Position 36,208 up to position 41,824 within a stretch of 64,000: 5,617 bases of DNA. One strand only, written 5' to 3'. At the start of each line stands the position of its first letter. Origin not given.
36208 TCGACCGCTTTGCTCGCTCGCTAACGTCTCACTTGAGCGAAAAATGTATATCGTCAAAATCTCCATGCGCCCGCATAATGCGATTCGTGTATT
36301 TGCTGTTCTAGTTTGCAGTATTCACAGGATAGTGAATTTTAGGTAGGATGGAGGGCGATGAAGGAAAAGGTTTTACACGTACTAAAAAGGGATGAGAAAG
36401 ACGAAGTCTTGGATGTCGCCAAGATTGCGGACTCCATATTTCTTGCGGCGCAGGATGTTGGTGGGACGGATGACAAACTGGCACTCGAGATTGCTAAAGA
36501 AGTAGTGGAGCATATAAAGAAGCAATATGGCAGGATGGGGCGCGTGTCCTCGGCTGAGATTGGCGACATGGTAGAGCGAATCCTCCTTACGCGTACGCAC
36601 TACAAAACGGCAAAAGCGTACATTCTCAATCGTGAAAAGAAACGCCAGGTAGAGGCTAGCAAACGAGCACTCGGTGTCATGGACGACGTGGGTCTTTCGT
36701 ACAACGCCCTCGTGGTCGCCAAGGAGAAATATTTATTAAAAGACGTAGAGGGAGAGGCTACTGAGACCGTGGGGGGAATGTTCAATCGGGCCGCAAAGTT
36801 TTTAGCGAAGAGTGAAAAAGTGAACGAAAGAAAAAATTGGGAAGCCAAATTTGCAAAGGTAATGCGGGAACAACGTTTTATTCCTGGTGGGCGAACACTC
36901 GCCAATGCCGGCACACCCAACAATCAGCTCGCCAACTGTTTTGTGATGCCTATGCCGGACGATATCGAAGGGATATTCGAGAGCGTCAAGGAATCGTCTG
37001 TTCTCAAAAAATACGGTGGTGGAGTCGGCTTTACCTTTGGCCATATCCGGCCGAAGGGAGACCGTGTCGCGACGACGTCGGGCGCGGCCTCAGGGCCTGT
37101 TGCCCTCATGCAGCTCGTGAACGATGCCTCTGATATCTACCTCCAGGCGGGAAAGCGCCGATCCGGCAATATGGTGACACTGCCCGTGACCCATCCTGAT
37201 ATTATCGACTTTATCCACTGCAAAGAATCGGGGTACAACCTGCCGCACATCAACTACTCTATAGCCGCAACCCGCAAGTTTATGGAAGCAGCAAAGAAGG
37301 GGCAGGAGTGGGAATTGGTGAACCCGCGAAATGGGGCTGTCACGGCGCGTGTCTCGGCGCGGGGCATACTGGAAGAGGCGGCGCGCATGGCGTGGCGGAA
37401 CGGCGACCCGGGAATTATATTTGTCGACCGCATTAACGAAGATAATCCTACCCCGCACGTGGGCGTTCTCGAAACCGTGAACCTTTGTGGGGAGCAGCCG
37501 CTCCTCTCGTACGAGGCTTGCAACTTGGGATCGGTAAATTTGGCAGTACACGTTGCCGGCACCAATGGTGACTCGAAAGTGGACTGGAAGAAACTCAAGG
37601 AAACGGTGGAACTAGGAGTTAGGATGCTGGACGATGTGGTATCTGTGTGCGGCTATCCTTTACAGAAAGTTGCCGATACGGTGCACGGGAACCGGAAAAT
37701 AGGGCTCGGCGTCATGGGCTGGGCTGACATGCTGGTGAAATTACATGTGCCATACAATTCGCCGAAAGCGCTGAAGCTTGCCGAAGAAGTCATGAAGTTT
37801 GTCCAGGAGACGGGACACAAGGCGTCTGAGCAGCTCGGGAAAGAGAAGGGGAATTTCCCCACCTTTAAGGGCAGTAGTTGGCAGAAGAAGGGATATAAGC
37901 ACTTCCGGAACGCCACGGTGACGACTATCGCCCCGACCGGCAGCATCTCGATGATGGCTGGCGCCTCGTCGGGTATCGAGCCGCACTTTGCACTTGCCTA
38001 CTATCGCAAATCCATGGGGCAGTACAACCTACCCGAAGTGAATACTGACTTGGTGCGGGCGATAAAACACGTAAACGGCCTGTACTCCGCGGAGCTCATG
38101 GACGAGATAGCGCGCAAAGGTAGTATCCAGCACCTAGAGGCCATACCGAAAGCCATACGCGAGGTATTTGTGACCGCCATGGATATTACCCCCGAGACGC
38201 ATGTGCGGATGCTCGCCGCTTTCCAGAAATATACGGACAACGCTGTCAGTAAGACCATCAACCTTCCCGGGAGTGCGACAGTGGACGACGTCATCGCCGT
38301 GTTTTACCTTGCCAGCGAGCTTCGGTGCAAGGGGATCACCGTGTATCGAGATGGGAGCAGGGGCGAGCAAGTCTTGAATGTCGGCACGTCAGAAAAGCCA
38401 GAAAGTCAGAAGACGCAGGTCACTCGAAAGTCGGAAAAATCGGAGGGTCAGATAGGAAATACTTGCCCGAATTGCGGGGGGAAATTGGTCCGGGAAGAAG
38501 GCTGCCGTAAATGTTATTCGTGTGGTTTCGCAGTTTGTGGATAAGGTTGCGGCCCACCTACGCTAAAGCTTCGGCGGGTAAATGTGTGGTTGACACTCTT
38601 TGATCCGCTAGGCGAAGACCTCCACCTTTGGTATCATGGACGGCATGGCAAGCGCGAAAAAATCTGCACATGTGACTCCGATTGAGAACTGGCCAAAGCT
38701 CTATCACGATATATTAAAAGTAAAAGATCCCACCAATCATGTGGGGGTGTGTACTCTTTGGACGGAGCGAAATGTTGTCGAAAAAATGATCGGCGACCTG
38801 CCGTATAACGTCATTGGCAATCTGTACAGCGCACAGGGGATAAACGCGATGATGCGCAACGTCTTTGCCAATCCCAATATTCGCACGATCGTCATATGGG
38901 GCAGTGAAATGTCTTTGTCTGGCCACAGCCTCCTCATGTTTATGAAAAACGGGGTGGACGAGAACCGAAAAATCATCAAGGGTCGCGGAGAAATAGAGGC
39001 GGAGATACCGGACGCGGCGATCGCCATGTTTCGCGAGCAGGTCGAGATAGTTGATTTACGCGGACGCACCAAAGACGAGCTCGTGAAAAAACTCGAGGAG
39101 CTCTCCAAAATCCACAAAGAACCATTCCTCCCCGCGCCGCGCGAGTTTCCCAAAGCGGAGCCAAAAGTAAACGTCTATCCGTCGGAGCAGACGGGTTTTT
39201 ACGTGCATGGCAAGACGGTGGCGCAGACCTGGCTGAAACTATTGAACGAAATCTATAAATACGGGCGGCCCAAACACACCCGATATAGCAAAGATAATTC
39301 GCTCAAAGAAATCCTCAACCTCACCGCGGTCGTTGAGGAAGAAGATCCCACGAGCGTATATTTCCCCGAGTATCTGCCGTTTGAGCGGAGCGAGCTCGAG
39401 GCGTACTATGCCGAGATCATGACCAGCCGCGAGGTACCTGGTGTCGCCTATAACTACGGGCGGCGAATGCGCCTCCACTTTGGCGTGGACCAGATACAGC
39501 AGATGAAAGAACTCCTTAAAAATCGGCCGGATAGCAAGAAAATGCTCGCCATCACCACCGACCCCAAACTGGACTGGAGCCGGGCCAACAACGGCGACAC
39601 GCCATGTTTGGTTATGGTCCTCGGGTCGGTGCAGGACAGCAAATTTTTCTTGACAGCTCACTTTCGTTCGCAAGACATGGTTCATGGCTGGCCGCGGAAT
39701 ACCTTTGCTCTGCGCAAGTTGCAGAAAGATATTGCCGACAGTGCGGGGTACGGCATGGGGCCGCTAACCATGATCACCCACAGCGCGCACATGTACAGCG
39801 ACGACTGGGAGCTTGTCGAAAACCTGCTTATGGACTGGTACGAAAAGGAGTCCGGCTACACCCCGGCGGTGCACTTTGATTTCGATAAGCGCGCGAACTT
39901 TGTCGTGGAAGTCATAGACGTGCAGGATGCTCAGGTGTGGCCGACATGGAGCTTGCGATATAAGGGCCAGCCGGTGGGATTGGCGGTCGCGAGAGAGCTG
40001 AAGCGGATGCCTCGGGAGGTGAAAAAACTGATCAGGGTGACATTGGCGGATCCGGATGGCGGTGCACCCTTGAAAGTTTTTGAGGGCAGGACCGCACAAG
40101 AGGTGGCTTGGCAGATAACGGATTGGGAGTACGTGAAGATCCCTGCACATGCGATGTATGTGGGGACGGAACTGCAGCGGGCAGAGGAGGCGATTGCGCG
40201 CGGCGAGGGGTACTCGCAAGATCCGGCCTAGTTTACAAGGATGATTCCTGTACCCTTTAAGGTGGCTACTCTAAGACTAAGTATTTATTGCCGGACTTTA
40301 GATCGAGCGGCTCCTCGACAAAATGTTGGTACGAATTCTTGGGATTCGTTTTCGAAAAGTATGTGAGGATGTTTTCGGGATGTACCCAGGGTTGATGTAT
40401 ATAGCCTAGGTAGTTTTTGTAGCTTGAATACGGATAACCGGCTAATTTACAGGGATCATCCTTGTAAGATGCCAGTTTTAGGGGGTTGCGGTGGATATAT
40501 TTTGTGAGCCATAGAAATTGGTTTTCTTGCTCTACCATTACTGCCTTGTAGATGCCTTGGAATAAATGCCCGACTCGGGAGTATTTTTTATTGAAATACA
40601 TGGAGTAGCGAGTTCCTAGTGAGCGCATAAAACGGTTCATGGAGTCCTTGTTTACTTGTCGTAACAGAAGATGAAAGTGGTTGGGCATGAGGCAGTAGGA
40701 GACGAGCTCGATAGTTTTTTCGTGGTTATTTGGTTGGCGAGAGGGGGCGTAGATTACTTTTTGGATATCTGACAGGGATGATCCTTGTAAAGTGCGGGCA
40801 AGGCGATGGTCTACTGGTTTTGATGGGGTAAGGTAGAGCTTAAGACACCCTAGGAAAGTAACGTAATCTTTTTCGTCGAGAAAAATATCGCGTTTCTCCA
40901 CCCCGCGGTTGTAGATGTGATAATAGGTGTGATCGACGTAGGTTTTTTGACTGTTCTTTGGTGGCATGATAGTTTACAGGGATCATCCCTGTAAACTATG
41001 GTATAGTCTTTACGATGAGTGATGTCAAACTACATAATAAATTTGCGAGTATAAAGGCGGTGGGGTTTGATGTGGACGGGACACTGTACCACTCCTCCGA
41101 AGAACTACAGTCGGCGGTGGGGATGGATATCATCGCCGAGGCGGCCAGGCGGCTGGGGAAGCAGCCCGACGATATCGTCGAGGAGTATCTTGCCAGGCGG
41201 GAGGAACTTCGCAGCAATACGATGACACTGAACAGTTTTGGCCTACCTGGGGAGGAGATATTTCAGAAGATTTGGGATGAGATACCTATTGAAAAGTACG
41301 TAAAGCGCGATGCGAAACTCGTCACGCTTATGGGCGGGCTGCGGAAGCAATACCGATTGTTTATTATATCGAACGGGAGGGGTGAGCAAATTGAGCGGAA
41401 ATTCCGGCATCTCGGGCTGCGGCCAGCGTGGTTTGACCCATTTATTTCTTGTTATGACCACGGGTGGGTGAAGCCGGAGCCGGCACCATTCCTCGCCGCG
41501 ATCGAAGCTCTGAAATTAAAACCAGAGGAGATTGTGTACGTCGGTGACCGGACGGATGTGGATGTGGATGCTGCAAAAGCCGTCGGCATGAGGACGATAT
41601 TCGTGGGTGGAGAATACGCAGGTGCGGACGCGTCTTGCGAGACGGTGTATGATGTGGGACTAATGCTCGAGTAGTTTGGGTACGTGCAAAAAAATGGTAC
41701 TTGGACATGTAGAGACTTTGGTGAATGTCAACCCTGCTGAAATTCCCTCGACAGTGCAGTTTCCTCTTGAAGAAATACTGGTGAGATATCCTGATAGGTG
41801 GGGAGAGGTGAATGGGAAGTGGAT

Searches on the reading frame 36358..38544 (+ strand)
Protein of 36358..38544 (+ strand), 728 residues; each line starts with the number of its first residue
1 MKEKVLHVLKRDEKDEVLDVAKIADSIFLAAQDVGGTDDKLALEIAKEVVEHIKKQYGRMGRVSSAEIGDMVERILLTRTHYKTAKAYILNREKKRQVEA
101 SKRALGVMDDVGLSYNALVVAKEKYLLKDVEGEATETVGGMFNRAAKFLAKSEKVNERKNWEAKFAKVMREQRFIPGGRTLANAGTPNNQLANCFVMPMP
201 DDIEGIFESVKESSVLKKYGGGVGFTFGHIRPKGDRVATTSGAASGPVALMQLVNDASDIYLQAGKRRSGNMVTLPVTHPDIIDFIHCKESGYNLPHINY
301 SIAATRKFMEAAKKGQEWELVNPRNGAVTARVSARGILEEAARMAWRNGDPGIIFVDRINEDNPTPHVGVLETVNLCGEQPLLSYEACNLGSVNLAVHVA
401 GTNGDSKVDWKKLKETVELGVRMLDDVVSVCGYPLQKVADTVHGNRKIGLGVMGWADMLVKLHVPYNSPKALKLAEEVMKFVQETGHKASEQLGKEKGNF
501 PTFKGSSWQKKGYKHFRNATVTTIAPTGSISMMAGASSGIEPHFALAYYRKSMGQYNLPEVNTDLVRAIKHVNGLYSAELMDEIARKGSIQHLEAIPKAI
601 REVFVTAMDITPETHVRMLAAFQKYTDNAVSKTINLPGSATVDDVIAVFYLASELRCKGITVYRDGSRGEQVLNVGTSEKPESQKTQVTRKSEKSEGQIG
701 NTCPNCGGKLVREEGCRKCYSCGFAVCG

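Call 53: search_protein_families(library=pfam, proteins=[window:36358-38544:+])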
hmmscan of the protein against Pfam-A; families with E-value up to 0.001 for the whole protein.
window:36358-38544:+ (728 aa): 3 families
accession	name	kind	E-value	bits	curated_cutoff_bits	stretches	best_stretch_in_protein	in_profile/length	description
PF02867.20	Ribonuc_red_lgC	-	2.2e-124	416.4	23.9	1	193-663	2-523/523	Ribonucleotide reductase, barrel domain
PF00317.26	Ribonuc_red_lgN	-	4.9e-18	65.4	28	1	113-188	3-76/77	Ribonucleotide reductase, all-alpha domain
PF03477.21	ATP-cone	-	1.2e-15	58.2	25.8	1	7-96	2-87/88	ATP cone domain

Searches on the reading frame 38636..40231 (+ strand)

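Call 53: search_protein_families(library=pfam, proteins=[window:38636-40231:+])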
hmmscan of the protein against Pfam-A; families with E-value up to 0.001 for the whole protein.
window:38636-40231:+ (531 aa): 3 families
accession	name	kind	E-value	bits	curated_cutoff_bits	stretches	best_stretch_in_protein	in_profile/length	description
PF04208.19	MtrA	-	3.9e-17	62.9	25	1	15-157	4-149/173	Tetrahydromethanopterin S-methyltransferase, subunit A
PF14251.12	PterinBD-DUF4346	-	1.3e-12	48.8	29.6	1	477-529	29-86/86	PterinBD-DUF4346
PF00303.24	Thymidylat_synt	-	1.9e-12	47.4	24.3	1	274-428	94-250/266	Thymidylate synthase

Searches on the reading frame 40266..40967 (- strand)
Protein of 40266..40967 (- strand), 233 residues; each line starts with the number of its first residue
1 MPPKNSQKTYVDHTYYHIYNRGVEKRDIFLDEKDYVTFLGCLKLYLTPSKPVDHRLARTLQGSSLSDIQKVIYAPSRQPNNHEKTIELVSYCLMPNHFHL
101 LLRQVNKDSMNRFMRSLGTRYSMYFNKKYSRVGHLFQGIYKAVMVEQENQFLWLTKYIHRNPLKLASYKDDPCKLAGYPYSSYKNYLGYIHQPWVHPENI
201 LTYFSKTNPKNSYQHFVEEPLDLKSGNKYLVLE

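Call 53: search_protein_families(library=pfam, proteins=[window:40266-40967:-])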
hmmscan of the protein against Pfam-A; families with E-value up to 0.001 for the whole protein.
window:40266-40967:- (233 aa): 1 family
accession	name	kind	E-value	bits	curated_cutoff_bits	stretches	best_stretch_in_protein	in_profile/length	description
PF01797.21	Y1_Tnp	-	3.8e-11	43.6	23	1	82-161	37-121/121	Transposase IS200 like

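Call 57: search_protein_families(library=ncbifam, proteins=[window:40266-40967:-], max_evalue=0.01)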
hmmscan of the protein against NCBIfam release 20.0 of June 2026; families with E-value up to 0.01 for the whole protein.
window:40266-40967:- (233 aa): 1 family
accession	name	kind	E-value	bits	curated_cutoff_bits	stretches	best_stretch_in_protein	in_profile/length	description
NF047646.1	REP_Tyr_transpos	equivalog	4.4e-11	42.9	80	1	81-165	42-134/146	REP-associated tyrosine transposase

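Call 60: find_encoding_contigs(protein=window:40266-40967:-, flank=10000, max_places=10)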
Protein window:40266-40967:- (233 aa): 5 contigs read that carry it; 3 places shown.
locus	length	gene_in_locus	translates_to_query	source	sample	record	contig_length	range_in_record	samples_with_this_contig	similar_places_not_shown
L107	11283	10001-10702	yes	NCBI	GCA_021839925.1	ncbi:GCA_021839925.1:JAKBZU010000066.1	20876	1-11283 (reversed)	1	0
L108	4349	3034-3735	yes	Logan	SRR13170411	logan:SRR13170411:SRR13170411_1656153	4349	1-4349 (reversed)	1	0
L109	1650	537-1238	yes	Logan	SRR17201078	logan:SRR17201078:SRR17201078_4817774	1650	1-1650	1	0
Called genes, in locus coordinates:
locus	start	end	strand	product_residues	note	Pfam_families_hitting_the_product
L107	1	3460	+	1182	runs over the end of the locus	-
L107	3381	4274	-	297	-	PF00535:Glycos_transf_2, PF10111:Glyco_tranf_2_2, PF13641:Glyco_tranf_2_3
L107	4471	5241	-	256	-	-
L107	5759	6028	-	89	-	-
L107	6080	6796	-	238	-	PF04203:Sortase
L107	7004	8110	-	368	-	PF02223:Thymidylate_kin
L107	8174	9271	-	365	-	-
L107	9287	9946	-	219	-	PF00702:Hydrolase, PF12710:HAD (weak), PF13419:HAD_2, PF13242:Hydrolase_like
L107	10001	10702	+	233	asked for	PF01797:Y1_Tnp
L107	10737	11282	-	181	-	?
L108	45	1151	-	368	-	PF02223:Thymidylate_kin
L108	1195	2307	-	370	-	-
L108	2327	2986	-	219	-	PF00702:Hydrolase, PF13419:HAD_2, PF13242:Hydrolase_like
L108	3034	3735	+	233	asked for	PF01797:Y1_Tnp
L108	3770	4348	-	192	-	?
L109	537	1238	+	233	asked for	PF01797:Y1_Tnp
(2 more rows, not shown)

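Call 100: search_solved_structures(query=window:40266-40967:-, max_evalue=0.01, show_alignments=1)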
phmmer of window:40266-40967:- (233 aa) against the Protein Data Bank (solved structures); distinct sequences matched with E-value up to 0.01: 0.

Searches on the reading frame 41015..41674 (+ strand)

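Call 53: search_protein_families(library=pfam, proteins=[window:41015-41674:+])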
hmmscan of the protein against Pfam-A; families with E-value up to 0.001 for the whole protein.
window:41015-41674:+ (219 aa): 5 families
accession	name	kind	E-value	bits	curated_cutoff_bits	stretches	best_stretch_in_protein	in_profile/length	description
PF00702.32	Hydrolase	-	1.8e-24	87.6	26.4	1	13-191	1-191/191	haloacid dehalogenase-like hydrolase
PF13419.12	HAD_2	-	1.9e-19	70.9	23.8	1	18-197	3-178/178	Haloacid dehalogenase-like hydrolase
PF13242.12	Hydrolase_like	-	5.4e-12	45.9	22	1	153-202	4-54/75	HAD-hyrolase-like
PF12710.13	HAD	-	0.00014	22.7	27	1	16-187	1-188/189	haloacid dehalogenase-like hydrolase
PF05761.20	5_nucleotid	-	0.00015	21.2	28.5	0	10-33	9-33/460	5' nucleotidase family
